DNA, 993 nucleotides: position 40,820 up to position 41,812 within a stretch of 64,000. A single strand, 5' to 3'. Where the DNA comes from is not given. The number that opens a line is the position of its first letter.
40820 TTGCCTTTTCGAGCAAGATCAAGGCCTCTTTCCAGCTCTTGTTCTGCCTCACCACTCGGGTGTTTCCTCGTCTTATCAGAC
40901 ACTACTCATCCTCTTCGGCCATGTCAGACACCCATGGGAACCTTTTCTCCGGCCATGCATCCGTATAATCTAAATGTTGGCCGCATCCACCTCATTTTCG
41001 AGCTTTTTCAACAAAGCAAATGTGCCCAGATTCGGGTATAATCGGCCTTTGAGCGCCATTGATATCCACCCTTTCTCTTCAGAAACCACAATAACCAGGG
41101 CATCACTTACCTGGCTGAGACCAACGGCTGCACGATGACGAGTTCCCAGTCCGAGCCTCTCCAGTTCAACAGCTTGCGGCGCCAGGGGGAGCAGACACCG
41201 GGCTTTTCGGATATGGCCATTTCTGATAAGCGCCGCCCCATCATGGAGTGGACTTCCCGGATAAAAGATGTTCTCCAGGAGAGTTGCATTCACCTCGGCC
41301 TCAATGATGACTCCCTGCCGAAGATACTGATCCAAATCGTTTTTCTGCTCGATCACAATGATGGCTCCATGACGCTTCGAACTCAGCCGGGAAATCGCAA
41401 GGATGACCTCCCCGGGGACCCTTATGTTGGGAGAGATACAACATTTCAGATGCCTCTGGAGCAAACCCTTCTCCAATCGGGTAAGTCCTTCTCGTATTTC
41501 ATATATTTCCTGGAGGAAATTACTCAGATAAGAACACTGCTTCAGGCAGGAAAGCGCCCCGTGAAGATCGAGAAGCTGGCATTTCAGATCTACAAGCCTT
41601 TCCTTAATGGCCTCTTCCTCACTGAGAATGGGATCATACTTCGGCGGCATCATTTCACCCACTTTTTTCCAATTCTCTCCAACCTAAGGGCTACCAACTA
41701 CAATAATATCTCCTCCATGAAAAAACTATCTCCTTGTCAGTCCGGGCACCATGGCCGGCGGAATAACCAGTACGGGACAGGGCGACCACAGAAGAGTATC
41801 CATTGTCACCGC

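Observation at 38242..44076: bEBP and sigma54 promoter upstream of a c-di-AMP cyclase flanked by candidate c-di-AMP receptor domains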

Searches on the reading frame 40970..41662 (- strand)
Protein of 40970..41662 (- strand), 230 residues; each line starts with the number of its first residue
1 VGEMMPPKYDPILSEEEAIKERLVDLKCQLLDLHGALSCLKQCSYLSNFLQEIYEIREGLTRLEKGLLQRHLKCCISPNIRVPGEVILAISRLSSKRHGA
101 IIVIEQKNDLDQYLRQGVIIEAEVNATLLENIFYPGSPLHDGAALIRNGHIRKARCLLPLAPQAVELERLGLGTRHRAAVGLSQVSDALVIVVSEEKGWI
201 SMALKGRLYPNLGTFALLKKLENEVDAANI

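Call 3: search_protein_families(library=pfam, proteins=[window:40970-41662:-], max_evalue=0.01)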
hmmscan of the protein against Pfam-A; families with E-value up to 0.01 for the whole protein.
window:40970-41662:- (230 aa): 1 family
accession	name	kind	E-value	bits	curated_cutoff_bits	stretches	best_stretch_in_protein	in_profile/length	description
PF02457.21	DAC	-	1.9e-39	134.4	27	1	89-207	3-118/119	DisA bacterial checkpoint controller nucleotide-binding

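Call 6: find_homologous_proteins(query=window:40970-41662:-)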
Query window:40970-41662:- (230 aa): 4392 proteins with E <= 0.001 among 5538 candidates; the best 120 are listed.
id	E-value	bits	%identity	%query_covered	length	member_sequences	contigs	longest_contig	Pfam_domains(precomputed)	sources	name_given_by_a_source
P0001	8.6e-146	501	100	100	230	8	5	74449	PF02457.22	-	-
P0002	5.5e-130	450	91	99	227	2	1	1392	PF02457.22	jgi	jgi:diadenylate cyclase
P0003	3.8e-125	434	88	97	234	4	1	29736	PF02457.22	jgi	-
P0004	3.9e-120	417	82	100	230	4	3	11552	PF02457.22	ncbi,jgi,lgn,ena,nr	ncbi:MAG TPA: diadenylate cyclase [Desulfobacteraceae bacterium]|nr:diadenylate cyclase [Desulfobact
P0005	6.9e-119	413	82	100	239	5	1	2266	PF02457.22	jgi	jgi:diadenylate cyclase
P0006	8.9e-119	413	83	97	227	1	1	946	PF02457.22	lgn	-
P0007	1.1e-118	413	82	100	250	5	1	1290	PF02457.22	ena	-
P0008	4.2e-113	394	79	98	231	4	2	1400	PF02457.22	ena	-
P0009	3.1e-111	388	79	100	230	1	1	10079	PF02457.22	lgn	-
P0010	2.2e-102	359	76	99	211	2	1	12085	PF02457.22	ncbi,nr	ncbi:MAG: hypothetical protein B1H13_12560 [Desulfobacteraceae bacterium 4484_190.3]|nr:MAG: hypothe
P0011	1.4e-97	344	72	95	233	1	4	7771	PF02457.22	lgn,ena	-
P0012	1.6e-97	343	73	95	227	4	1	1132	PF02457.22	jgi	-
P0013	1.7e-97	343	69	97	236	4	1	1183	PF02457.22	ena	-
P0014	2.5e-97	343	70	97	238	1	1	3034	PF02457.22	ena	-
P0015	3.0e-97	343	70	95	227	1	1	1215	PF02457.22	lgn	-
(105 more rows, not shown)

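Call 8: find_related_loci(query=A1, collection=genome_contigs, flank=8000)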
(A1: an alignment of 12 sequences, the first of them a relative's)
Query A1 (230 aa) in genome_contigs; peptide patterns used: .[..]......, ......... (x = any residue, [..] = any of these).
90 stretches matched a pattern; 69 encode a relative of the query (tblastn E <= 1e-3); 68 distinct loci.
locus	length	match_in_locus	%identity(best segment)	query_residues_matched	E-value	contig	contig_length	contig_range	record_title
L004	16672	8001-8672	88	3-226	1e-131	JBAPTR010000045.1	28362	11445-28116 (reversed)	MAG: Desulfatiglandaceae bacterium isolate MFD01219_ilm_asm_bin15 k127_74116, whole genome shotgun sequence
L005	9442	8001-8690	83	1-230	4e-127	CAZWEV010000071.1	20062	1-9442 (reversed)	MAG TPA_asm: uncultured Desulfobacteraceae bacterium isolate binchicken_co129_423 genome assembly, contig: NODE_7711_len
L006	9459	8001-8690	83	1-230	8e-127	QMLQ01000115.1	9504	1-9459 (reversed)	MAG: Deltaproteobacteria bacterium isolate B46_G9 B46_Guay9_scaffold_09431, whole genome shotgun sequence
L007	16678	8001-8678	81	4-229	9e-121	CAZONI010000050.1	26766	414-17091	MAG TPA_asm: uncultured Desulfobacteraceae bacterium isolate binchicken_co150_469 genome assembly, contig: NODE_3809_len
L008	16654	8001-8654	71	12-229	6e-102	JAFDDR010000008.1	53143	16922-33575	MAG: Deltaproteobacteria bacterium isolate Meg19_1012_Bin_18 Meg19_1012_Bin_18_scaffold_1921, whole genome shotgun seque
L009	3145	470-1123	69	12-229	1e-101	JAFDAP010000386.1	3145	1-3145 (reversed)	MAG: Deltaproteobacteria bacterium isolate AB_3033_Bin_63 AB_3033_Bin_63_scaffold_66725, whole genome shotgun sequence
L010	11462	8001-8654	68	9-226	4e-99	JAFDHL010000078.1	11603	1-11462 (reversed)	MAG: Deltaproteobacteria bacterium isolate Meg22_1214_Bin_234 Meg22_1214_Bin_234_scaffold_20743, whole genome shotgun se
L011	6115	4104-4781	65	4-229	2e-98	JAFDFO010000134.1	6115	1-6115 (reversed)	MAG: Deltaproteobacteria bacterium isolate Meg22_02_Bin_40 Meg22_02_Bin_40_scaffold_29405, whole genome shotgun sequence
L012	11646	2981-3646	65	4-225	6e-98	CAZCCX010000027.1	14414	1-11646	MAG TPA_asm: uncultured Desulfobacteraceae bacterium isolate binchicken_co89_617 genome assembly, contig: NODE_7898_leng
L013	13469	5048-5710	67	10-230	1e-97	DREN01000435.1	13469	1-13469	MAG TPA_asm: Deltaproteobacteria bacterium isolate HyVt-30 Ga0136651_10001354, whole genome shotgun sequence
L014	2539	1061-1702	71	8-221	9e-101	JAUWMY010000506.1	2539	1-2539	MAG: Desulfobacteraceae bacterium isolate CSMAG_2410 CSMAG_2410_k141_486958_length_2539_cov_6.0000, whole genome shotgun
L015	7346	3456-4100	68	12-226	2e-97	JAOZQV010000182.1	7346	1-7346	MAG: Deltaproteobacteria bacterium isolate GMC6_bin_6_sub GMC6_13530_length_7346_cov_8.182691, whole genome shotgun sequ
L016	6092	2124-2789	68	8-229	1e-97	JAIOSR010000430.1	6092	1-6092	MAG: Desulfobacterales bacterium isolate SMBSF49 bin_33_k127_164397, whole genome shotgun sequence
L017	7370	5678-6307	70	13-222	5e-97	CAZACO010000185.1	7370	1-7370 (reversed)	MAG TPA_asm: uncultured Desulfobacteraceae bacterium isolate binchicken_co129_686 genome assembly, contig: NODE_33761_le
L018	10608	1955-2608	68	12-229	6e-97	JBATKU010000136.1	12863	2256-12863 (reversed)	MAG: Desulfobacterales bacterium isolate MFD10234_ilm_asm_bin6 k127_285077, whole genome shotgun sequence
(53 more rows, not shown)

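Call 21: search_protein_families(library=ncbifam, proteins=[window:40970-41662:-], max_evalue=0.01)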
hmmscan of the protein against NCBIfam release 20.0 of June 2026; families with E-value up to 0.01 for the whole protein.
window:40970-41662:- (230 aa): 5 families
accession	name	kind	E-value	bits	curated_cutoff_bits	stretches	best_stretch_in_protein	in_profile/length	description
NF038328.1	c-di-AMP_CdaS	exception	1e-50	172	225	1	18-210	4-189/191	sporulation-specific diadenylate cyclase CdaS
TIGR00159.1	TIGR00159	equivalog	3.4e-42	144.5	188.8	1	56-224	84-249/254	diadenylate cyclase CdaA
NF038327.1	c-di-AMP_CdaM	exception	2e-27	96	225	1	89-208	56-174/196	diadenylate cyclase CdaM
NF010009.0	PRK13482.1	equivalog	1.1e-07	31.3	201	1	89-214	25-144/357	DNA integrity scanning diadenylate cyclase DisA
NF041371.1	Diadnylcyc_Halo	equivalog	0.00072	19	430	1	141-203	194-256/270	diadenylate cyclase DacZ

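Call 22: search_solved_structures(query=window:40970-41662:-, show_alignments=2)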
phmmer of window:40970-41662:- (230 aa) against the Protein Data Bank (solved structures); distinct sequences matched with E-value up to 0.001: 17.
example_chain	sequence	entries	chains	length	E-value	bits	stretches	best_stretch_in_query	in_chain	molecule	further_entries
2fb5_A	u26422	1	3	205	9.5e-36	126.7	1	55-209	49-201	hypothetical Membrane Spanning Protein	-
9g0g_A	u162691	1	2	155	1.9e-30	109.3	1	86-224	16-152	Cyclic di-AMP synthase CdaA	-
8ogk_A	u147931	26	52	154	2.1e-30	109.2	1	86-224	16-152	Cyclic di-AMP synthase CdaA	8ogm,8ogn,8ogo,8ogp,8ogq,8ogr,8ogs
7ojs_H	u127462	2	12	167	2.1e-30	109.2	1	87-224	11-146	Cyclic di-AMP synthase CdaA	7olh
6huw_A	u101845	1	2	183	2.7e-30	108.8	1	86-224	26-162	Diadenylate cyclase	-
8ofo_AAA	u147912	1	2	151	2.5e-29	105.7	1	89-217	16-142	Diadenylate cyclase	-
8ofg_A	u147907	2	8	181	1.2e-26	96.9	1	86-213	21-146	Diadenylate cyclase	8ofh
6gyw_A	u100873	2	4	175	1.6e-26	96.5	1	85-212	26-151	Diadenylate cyclase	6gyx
7l8n_A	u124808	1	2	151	4.9e-26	94.9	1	84-214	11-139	Diadenylate cyclase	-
9g69_C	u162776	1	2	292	5e-26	94.9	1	91-212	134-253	Diadenylate cyclase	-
6hvl_A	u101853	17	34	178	5.9e-26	94.6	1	92-221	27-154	Diadenylate cyclase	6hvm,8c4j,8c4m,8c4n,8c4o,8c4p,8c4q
6hvn_A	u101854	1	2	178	6e-26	94.6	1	92-221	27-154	Diadenylate cyclase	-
4rv7_A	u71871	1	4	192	7.3e-26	94.3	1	92-221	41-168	Diadenylate cyclase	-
6gyy_A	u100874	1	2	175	5.4e-25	91.5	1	85-212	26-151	Diadenylate cyclase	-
8ofj_B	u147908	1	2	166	7.2e-20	74.7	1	89-208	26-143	Diadenylate cyclase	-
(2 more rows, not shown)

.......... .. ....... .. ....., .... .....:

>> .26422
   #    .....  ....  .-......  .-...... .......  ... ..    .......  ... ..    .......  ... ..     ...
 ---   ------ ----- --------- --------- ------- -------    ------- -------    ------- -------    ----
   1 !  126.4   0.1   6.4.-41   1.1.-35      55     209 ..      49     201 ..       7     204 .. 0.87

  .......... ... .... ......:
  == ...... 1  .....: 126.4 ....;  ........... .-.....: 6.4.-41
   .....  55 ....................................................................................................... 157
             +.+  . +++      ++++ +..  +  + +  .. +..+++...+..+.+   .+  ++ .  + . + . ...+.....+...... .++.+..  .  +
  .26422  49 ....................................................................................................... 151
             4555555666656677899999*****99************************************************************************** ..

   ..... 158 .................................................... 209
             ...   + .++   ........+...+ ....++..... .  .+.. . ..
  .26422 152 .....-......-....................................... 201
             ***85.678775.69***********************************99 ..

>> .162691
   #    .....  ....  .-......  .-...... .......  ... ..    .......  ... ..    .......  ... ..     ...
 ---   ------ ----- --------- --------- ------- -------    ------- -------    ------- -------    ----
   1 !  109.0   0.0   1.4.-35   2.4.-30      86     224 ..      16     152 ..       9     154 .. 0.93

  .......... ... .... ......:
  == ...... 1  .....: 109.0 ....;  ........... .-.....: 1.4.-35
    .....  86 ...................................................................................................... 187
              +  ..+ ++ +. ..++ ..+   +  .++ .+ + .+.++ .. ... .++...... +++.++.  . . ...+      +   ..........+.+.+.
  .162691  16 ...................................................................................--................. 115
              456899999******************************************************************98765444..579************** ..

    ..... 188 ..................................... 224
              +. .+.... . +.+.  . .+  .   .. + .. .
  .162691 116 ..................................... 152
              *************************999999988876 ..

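Call 39: search_protein_families(library=pfam, alignment_id=A4, max_evalue=0.001)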
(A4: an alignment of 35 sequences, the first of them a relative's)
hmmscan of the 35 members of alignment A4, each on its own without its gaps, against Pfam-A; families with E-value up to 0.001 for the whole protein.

A. member 1, L004:7554-7871:+ (105 aa): 1 family
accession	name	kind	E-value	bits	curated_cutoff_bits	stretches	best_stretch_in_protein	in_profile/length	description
PF00582.32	Usp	-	0.00046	21.2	24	1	32-79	65-111/141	Universal stress protein family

B. families by the number of members that match (of 35 scanned): 36 families (the first 25 are shown)
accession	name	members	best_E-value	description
PF07796.16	DUF1638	6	8.9e-23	Protein of unknown function (DUF1638)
PF00582.32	Usp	6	3.7e-21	Universal stress protein family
PF01937.24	ARMT1-like_dom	2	3.4e-73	Damage-control phosphatase ARMT1-like domain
PF02535.28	Zip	2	2.3e-24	ZIP Zinc transporter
PF13426.13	PAS_9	2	2.9e-14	PAS domain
PF02579.22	Nitro_FeMo-Co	2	2.1e-11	Dinitrogenase iron-molybdenum cofactor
PF08448.16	PAS_4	2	3.9e-09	PAS fold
PF00989.32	PAS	2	2.6e-08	PAS fold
PF13188.13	PAS_8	2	8.3e-06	PAS domain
PF14574.11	RACo_C_ter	1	2.1e-101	C-terminal domain of RACo the ASKHA domain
PF00158.32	Sigma54_activat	1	1.8e-71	Sigma-54 interaction domain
PF17651.6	Raco_middle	1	8.8e-53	RACo middle region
PF11449.14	ArsP_2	1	1.9e-34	Putative, 10TM heavy-metal exporter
PF00085.26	Thioredoxin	1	3.5e-34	Thioredoxin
PF02518.31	HATPase_c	1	1.6e-28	Histidine kinase-, DNA gyrase B-, and HSP90-like ATPase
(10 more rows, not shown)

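Call 40: search_protein_families(library=pfam, alignment_id=A5, max_evalue=0.001)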
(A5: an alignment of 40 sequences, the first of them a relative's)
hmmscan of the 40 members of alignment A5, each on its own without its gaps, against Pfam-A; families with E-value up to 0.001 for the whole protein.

A. member 1, L004:8750-9577:+ (275 aa): 11 families
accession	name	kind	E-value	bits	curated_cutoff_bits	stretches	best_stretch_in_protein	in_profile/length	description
PF00515.34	TPR_1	-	7.1e-27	92.5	27.8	1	51-80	5-34/34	Tetratricopeptide repeat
PF07719.23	TPR_2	-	1.7e-24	84.3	27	0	116-147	2-33/34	Tetratricopeptide repeat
PF13181.12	TPR_8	-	1.2e-13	50.5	25.7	0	115-147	1-33/34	Tetratricopeptide repeat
PF13414.12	TPR_11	-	3e-13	49.7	26.8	0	163-190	8-35/42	TPR repeat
PF13371.12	TPR_9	-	1e-12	48.3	35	2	124-177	4-57/73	Tetratricopeptide repeat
PF13431.12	TPR_17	-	1.3e-11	44.3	24.4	0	172-195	2-25/34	Tetratricopeptide repeat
PF13424.12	TPR_12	-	1.1e-10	42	30.1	1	152-217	6-74/77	Tetratricopeptide repeat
PF13428.12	TPR_14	-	2e-09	37.7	23.5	0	120-156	6-42/44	Tetratricopeptide repeat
PF13432.12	TPR_16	-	2e-08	34.9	32.7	0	19-78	3-62/65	Tetratricopeptide repeat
PF14559.12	TPR_19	-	9.7e-08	32.7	25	0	93-151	3-61/68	Tetratricopeptide repeat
PF13374.12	TPR_10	-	3.5e-06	27.3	27.5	0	223-247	4-28/42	Tetratricopeptide repeat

B. families by the number of members that match (of 40 scanned): 56 families (the first 25 are shown)
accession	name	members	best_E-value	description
PF13426.13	PAS_9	6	8.3e-14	PAS domain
PF00989.32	PAS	6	1.3e-12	PAS fold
PF08448.16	PAS_4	6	2.3e-11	PAS fold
PF13188.13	PAS_8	6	7.1e-09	PAS domain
PF02518.31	HATPase_c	4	1.9e-31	Histidine kinase-, DNA gyrase B-, and HSP90-like ATPase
PF14501.12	HATPase_c_5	4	6.4e-06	GHKL domain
PF00158.32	Sigma54_activat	3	3.2e-70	Sigma-54 interaction domain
PF25601.1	AAA_lid_14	3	5.7e-28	AAA+ ATPase lid domain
PF14532.12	Sigma54_activ_2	3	1.2e-19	Sigma-54 interaction domain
PF00512.31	HisKA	3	6e-15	His Kinase A (phospho-acceptor) domain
PF02954.25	HTH_8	3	3e-11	Bacterial regulatory protein, Fis family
PF07728.20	AAA_5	3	5.9e-10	AAA domain (dynein-related subfamily)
PF02219.23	MTHFR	2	3.3e-30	Methylenetetrahydrofolate reductase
PF07724.20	AAA_2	2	6.8e-07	AAA domain (Cdc48 subfamily)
PF00004.35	AAA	2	1.3e-06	ATPase family associated with various cellular activities (AAA)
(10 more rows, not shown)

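Call 44: predict_structure(alignment_id=A2)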
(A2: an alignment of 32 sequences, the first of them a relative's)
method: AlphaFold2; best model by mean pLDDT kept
length: 230 residues; sequences in the alignment: 32
mean_pLDDT: 53.7   pTM: 0.44
mean pLDDT of the five models: 53.7, 50.3, 49.2, 44.0, 38.7
residues with pLDDT >= 90: 0; 70-90: 34; 50-70: 104; < 50: 92
segments of 3 or more residues with pLDDT < 50: 1-11, 52-83, 93-97, 106-109, 111-115, 147-158, 212-230
pLDDT, mean of each block of 10 residues (from residue 1): 42 64 75 62 51 45 42 33 54 51 54 50 56 61 52 40 59 69 67 62 71 40 35
secondary structure, 60 per line:
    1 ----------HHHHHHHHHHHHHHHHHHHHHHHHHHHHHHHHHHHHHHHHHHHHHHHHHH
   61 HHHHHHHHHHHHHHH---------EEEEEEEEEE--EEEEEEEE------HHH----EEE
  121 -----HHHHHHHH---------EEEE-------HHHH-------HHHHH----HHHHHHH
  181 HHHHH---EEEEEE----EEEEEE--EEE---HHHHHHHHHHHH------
elements in order: H11-75 E85-94 E97-104 E118-120 H126-133 E143-146 H154-157 H165-169 H174-185 E189-194 E199-204 E207-209 H213-224

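Call 59: search_protein_representatives(protein=window:40970-41662:-)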
Query: 230 residues. Proteins with E-value up to 0.001 (for the whole library): 6340; up to 1e-10: 4233; up to 1e-30: 32. The best 150 are listed.
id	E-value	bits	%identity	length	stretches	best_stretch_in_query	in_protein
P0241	6.0e-77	274.5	60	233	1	5-221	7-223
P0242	5.6e-75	268.0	83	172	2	142-228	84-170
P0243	4.9e-67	242.1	63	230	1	14-194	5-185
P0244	6.2e-51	189.4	39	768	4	85-208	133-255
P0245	4.7e-49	183.3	47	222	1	19-223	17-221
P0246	2.8e-44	167.7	43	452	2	88-218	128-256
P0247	5.7e-43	163.4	47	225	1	43-211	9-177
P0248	1.3e-42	162.2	45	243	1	30-212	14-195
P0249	1.9e-42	161.7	74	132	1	127-229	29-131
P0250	1.4e-41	158.9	45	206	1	33-222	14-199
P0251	5.8e-40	153.6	40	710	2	81-222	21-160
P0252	1.4e-39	152.3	73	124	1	128-226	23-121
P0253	2.6e-39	151.4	42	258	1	29-221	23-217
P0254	1.0e-38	149.5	45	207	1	42-214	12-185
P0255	1.2e-37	146.0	43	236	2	96-210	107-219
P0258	1.9e-34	135.6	46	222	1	59-215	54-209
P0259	2.4e-34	135.2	36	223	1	15-221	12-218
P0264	6.0e-33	130.6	43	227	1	49-210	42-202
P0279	3.1e-30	121.8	38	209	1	41-202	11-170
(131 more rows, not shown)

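Call 70: predict_structure(alignment_id=A6)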
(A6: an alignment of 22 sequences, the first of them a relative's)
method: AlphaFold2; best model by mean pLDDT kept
length: 230 residues; sequences in the alignment: 22
mean_pLDDT: 84.9   pTM: 0.74
mean pLDDT of the five models: 84.9, 84.4, 82.4, 81.9, 81.6
residues with pLDDT >= 90: 113; 70-90: 86; 50-70: 30; < 50: 1
segments of 3 or more residues with pLDDT < 50: none
pLDDT, mean of each block of 10 residues (from residue 1): 59 73 83 77 77 81 78 79 91 95 95 96 98 97 96 98 86 95 96 94 93 60 56
secondary structure, 60 per line:
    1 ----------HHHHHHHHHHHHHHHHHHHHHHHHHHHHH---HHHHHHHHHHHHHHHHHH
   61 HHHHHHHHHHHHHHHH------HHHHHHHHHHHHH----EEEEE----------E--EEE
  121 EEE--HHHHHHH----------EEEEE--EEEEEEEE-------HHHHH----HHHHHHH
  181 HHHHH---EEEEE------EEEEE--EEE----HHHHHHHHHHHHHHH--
elements in order: H11-39 H43-76 H83-95 E100-104 E118-123 H126-132 E143-147 E150-157 H165-169 H174-185 E189-193 E200-204 E207-209 H214-228

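Call 72: search_protein_families(library=padloc, proteins=[window:40970-41662:-], max_evalue=0.01)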
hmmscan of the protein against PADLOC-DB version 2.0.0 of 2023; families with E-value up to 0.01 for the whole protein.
window:40970-41662:- (230 aa): 0 families

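Call 73: fold_search(model_id=the predicted structure, library=pdb)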
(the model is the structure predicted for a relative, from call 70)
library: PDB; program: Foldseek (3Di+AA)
matches with E <= 10: 231; with E <= 0.001: 72
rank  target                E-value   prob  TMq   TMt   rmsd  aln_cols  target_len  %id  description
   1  2fb5_A                3.1e-20  1.00  0.61  0.68   6.0       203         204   36  Structural Genomics; The crystal structure of the hypothetical membrane spanning protein from Bacillus cereus (released 2006-01-24)
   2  8ogk_A                5.2e-17  1.00  0.53  0.79   3.1       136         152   44  Crystal structure of CdaA from Bacillus subtilis co-crystallized with DMSO (released 2024-03-27)
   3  8ohf_B                8.1e-17  1.00  0.54  0.81   3.1       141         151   43  PanDDA analysis group deposition -- CdaA in complex with fragment F2X-Entry F04 (released 2024-04-03)
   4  8ohk_A                1.0e-16  1.00  0.55  0.83   2.8       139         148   42  PanDDA analysis group deposition -- CdaA in complex with fragment F2X-Entry H01 (released 2024-04-03)
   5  9g0g_B                1.0e-16  1.00  0.55  0.80   3.5       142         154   42  BsCdaA in complex with Compound 7 (released 2025-05-14)
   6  8ogo_B                1.2e-16  1.00  0.55  0.82   2.7       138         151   43  PanDDA analysis group deposition -- CdaA in complex with fragment F2X-Entry A12 (released 2024-03-27)
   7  8ogn_A                1.2e-16  1.00  0.55  0.82   2.8       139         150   42  PanDDA analysis group deposition -- CdaA in complex with fragment F2X-Entry A09 (released 2024-03-27)
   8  8ogm_B                1.4e-16  1.00  0.54  0.80   3.1       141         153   43  Crystal structure of CdaA from Bacillus subtilis (released 2024-03-27)
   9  8ogo_A                1.6e-16  1.00  0.53  0.80   2.7       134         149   44  PanDDA analysis group deposition -- CdaA in complex with fragment F2X-Entry A12 (released 2024-03-27)
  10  6huw_B                2.5e-16  1.00  0.52  0.81   3.1       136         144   45  Crystal structure of CdaA from Bacillus subtilis (released 2019-10-30)
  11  8ogk_B                2.8e-16  1.00  0.55  0.81   3.2       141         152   42  Crystal structure of CdaA from Bacillus subtilis co-crystallized with DMSO (released 2024-03-27)
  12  6huw_A                7.5e-16  1.00  0.55  0.84   2.9       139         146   42  Crystal structure of CdaA from Bacillus subtilis (released 2019-10-30)
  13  7olh_J                8.0e-16  1.00  0.54  0.84   2.7       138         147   43  Bacillus subtilis Complex structure 1 of diadenylate cyclase CdaA cytoplasmic domain (CdaACD) and the phosphoglucomuta (released 2021-10-27)
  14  8c4j_A                8.0e-16  1.00  0.53  0.79   2.9       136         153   39  CdaA-compound 4 complex (released 2023-06-07)
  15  8c4j_B                9.0e-16  1.00  0.54  0.80   2.7       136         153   39  CdaA-compound 4 complex (released 2023-06-07)
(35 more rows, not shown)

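Call 85: search_protein_families(library=pfam, proteins=[L004:6449-7582:+, L007:9238-9528:+], max_evalue=0.001)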
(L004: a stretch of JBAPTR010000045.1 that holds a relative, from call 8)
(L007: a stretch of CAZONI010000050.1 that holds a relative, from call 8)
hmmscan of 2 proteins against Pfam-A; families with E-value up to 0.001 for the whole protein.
L004:6449-7582:+ (377 aa): 6 families
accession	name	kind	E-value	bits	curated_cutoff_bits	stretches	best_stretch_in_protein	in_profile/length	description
PF02518.31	HATPase_c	-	4.5e-30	104.8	26.4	1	257-365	2-110/111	Histidine kinase-, DNA gyrase B-, and HSP90-like ATPase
PF13426.13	PAS_9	-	3.7e-13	50.1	27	1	32-134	1-102/103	PAS domain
PF00512.31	HisKA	-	3.1e-10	40.4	26.9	1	144-210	3-66/66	His Kinase A (phospho-acceptor) domain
PF08448.16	PAS_4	-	1.3e-09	38.7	23.1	1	28-137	1-109/110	PAS fold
PF00989.32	PAS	-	1.9e-08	34.7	22.6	1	23-65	2-44/113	PAS fold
PF13188.13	PAS_8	-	9.8e-06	25.7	21.8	1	23-71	2-47/65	PAS domain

L007:9238-9528:+ (96 aa): 0 families

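Call 101: search_protein_families(library=pfam, proteins=[P0245, P0258, P0259, P0264, P0248, P0250, P0253, P0247, P0254, P0279], max_evalue=0.01)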
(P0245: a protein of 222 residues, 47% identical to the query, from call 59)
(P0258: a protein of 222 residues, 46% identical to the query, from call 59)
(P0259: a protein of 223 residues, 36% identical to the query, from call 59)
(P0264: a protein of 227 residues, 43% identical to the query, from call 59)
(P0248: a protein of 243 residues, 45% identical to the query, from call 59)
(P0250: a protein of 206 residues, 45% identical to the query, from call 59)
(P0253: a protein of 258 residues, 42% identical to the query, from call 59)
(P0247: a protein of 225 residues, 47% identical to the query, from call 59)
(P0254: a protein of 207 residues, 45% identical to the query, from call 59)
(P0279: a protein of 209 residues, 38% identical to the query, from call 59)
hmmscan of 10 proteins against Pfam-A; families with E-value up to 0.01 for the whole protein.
P0245 (222 aa): 2 families
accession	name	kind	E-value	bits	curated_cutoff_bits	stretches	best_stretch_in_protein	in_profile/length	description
PF02457.21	DAC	-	2.1e-42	143.9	27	1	86-205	2-118/119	DisA bacterial checkpoint controller nucleotide-binding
PF02583.22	Trns_repr_metal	-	2.9e-06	28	22.8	1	14-78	2-63/78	Metal-sensitive transcriptional repressor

P0258 (222 aa): 2 families
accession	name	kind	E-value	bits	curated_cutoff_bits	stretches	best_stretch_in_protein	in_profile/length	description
PF02457.21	DAC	-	8e-36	122.7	27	1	84-201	3-118/119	DisA bacterial checkpoint controller nucleotide-binding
PF10372.14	CdaS_N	-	0.0053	17.3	27.2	1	11-73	8-68/69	Diadenylate cyclase CdaS, N-terminal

P0259 (223 aa): 2 families
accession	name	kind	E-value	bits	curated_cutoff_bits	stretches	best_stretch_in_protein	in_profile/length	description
PF02457.21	DAC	-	1.2e-38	131.8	27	1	83-204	3-118/119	DisA bacterial checkpoint controller nucleotide-binding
PF02583.22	Trns_repr_metal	-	0.00051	20.8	22.8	1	32-74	21-63/78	Metal-sensitive transcriptional repressor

P0264 (227 aa): 1 family
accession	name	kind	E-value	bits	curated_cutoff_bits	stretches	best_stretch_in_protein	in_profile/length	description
PF02457.21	DAC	-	7e-34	116.4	27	1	82-199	3-118/119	DisA bacterial checkpoint controller nucleotide-binding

P0248 (243 aa): 1 family
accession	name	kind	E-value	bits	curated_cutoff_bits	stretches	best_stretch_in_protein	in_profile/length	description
PF02457.21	DAC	-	7.7e-38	129.2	27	1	71-190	2-118/119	DisA bacterial checkpoint controller nucleotide-binding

P0250 (206 aa): 3 families
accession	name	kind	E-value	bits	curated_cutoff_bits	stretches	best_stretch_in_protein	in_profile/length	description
PF02457.21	DAC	-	1.6e-38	131.4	27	1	69-184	2-118/119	DisA bacterial checkpoint controller nucleotide-binding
PF02583.22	Trns_repr_metal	-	0.00051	20.8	22.8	1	3-71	8-76/78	Metal-sensitive transcriptional repressor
PF10372.14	CdaS_N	-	0.0016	18.9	27.2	1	29-75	13-57/69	Diadenylate cyclase CdaS, N-terminal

P0253 (258 aa): 1 family
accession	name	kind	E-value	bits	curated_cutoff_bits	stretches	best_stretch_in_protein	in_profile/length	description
PF02457.21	DAC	-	9.1e-37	125.7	27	1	84-203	3-118/119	DisA bacterial checkpoint controller nucleotide-binding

P0247 (225 aa): 1 family
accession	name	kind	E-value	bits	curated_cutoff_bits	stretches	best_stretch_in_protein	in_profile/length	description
PF02457.21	DAC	-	4.6e-38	129.9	27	1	58-173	6-118/119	DisA bacterial checkpoint controller nucleotide-binding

P0254 (207 aa): 1 family
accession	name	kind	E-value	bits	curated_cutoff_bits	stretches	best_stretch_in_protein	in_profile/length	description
PF02457.21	DAC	-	2.8e-38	130.6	27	1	58-177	2-118/119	DisA bacterial checkpoint controller nucleotide-binding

P0279 (209 aa): 2 families
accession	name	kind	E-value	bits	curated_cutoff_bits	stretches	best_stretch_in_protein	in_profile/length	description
PF02457.21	DAC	-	2.4e-35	121.1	27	1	58-170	2-113/119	DisA bacterial checkpoint controller nucleotide-binding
PF07949.17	YbbR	-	0.0025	18.5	22.3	1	153-192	42-81/81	YbbR-like protein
